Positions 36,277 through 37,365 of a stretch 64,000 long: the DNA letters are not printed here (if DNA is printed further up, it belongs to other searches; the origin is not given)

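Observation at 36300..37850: Low-GC two-gene moron (unknown 175-aa protein plus a DUF1828/1829-like protein) inserted inside the lysis cassette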

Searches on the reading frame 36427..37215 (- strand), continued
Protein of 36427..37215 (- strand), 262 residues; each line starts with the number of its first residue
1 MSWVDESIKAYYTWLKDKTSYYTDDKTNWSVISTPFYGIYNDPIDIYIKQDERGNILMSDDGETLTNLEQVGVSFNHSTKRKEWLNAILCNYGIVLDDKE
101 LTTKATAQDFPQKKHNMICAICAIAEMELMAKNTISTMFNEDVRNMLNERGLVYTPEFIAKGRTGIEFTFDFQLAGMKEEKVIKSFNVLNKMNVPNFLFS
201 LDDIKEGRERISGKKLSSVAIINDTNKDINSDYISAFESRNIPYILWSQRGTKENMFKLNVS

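Call 88: search_solved_structures(query=A3, max_evalue=10, show_alignments=2)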
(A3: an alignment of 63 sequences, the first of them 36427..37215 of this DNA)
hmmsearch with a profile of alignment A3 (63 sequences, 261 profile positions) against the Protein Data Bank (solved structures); distinct sequences matched with E-value up to 10: 4.
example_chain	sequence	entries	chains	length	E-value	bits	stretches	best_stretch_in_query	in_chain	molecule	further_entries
5gnc_A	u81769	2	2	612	0.051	16.3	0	58-104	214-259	Avh146 | RxLR effector protein PSR2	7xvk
9j5i_E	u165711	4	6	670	0.067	16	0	58-104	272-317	RxLR effector protein PSR2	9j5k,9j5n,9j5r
5i8l_A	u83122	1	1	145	0.76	12.5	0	103-145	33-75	Lysozyme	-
23gd_D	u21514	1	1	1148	1.1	11.9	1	12-65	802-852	J-like tail tip protein gp24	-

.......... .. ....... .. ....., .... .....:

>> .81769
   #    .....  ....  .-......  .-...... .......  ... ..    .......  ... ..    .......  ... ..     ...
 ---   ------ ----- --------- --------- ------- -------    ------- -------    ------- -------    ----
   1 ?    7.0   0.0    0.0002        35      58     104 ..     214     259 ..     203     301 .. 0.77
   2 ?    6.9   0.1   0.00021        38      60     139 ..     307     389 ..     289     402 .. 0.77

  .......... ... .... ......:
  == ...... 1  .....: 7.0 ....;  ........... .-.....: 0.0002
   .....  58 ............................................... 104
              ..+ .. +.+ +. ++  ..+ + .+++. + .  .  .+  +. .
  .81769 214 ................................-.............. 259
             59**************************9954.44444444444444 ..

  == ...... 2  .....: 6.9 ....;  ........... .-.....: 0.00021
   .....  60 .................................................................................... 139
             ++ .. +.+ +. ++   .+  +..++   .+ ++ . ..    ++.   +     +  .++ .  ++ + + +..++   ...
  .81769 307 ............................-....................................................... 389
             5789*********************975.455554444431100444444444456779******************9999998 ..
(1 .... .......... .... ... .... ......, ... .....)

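Call 89: search_protein_families(library=ncbifam, proteins=[window:36427-37215:-], max_evalue=0.01)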
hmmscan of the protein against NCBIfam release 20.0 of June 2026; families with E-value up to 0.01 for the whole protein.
window:36427-37215:- (262 aa): 0 families
